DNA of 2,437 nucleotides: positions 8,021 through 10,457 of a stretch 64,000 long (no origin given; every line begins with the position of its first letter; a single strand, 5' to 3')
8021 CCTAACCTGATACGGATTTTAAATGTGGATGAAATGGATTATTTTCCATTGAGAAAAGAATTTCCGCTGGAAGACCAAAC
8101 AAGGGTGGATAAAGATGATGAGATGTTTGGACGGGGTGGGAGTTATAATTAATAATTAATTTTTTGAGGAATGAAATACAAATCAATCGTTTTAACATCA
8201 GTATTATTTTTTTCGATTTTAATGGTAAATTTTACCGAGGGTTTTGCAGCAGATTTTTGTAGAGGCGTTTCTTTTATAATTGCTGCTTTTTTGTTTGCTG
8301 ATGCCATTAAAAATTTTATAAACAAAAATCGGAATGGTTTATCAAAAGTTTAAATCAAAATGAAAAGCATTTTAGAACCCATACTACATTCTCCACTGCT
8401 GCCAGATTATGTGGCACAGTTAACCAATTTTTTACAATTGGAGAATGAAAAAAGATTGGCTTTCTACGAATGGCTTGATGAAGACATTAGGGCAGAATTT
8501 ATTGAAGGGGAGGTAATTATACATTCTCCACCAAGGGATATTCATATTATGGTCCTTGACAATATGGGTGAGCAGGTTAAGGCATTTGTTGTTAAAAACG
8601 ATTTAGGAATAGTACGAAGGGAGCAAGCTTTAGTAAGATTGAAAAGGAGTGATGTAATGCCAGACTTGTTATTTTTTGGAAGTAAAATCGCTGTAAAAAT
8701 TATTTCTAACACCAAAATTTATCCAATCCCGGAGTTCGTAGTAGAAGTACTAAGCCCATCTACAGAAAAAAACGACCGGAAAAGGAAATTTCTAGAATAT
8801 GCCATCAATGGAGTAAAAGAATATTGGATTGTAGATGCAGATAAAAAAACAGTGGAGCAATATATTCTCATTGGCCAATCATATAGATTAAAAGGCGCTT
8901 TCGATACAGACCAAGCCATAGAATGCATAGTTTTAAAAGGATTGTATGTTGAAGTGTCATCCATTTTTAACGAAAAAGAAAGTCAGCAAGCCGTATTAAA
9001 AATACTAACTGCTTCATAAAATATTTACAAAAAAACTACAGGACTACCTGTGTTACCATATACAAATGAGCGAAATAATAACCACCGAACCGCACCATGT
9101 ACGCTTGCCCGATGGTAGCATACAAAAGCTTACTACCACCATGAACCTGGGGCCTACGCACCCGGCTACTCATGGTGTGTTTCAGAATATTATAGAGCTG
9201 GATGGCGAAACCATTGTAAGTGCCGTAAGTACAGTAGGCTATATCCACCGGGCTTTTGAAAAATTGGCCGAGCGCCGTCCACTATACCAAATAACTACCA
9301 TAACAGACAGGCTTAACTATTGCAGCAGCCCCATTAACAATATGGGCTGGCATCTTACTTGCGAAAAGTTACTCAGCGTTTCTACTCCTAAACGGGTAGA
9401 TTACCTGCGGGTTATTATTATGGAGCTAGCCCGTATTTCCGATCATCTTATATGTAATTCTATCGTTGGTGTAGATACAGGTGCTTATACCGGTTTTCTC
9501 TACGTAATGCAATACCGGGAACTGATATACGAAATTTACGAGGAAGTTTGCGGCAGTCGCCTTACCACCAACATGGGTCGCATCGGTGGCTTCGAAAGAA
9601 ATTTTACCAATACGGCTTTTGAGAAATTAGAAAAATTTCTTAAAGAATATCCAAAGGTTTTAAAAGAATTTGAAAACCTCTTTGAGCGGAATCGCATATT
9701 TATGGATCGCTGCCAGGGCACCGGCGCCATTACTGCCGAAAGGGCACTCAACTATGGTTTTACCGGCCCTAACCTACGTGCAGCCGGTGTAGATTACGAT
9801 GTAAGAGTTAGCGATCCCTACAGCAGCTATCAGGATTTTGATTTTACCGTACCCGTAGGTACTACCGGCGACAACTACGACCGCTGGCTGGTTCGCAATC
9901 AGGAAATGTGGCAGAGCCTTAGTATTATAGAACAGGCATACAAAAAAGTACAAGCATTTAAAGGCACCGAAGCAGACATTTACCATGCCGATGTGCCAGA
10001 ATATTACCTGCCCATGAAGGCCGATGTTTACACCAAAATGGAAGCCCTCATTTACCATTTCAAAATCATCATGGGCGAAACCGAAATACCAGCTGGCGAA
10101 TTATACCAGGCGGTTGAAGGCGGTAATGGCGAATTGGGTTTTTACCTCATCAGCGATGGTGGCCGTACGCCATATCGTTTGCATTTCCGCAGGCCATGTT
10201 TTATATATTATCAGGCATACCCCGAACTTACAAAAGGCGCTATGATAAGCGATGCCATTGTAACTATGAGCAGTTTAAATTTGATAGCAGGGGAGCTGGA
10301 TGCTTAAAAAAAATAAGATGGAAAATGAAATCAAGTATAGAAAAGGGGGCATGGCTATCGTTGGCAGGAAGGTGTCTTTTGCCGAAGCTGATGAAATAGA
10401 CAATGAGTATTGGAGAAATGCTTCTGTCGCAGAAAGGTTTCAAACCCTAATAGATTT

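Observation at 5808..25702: Complex I operon acts as a landing strip: 6 of 13 nuo junctions carry co-oriented accessory cassettes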

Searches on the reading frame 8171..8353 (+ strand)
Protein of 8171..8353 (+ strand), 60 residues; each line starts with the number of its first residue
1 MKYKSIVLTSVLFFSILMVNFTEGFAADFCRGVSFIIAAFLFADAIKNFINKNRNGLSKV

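Call 3: search_protein_families(library=pfam, proteins=[window:8171-8353:+], max_evalue=0.01)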
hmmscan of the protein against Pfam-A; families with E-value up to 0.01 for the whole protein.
window:8171-8353:+ (60 aa): 0 families

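Call 6: search_protein_families(library=padloc, proteins=[window:8171-8353:+], max_evalue=0.01)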
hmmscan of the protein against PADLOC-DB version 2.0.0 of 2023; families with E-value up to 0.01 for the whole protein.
window:8171-8353:+ (60 aa): 0 families

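Call 52: search_protein_families(library=pfam, proteins=[window:8171-8353:+], max_evalue=0.05)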
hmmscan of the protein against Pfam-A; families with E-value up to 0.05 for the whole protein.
window:8171-8353:+ (60 aa): 0 families

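Call 56: search_protein_families(library=ncbifam, proteins=[window:8171-8353:+], max_evalue=0.01)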
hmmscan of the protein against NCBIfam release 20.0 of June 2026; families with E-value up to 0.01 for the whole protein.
window:8171-8353:+ (60 aa): 0 families

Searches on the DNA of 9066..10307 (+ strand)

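Call 71: search_rna_families(sources=[L082, L083, L002, L006, L011, L012, L013, L029, L030, L084, L087, L092, L105, L106], threshold=gathering)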
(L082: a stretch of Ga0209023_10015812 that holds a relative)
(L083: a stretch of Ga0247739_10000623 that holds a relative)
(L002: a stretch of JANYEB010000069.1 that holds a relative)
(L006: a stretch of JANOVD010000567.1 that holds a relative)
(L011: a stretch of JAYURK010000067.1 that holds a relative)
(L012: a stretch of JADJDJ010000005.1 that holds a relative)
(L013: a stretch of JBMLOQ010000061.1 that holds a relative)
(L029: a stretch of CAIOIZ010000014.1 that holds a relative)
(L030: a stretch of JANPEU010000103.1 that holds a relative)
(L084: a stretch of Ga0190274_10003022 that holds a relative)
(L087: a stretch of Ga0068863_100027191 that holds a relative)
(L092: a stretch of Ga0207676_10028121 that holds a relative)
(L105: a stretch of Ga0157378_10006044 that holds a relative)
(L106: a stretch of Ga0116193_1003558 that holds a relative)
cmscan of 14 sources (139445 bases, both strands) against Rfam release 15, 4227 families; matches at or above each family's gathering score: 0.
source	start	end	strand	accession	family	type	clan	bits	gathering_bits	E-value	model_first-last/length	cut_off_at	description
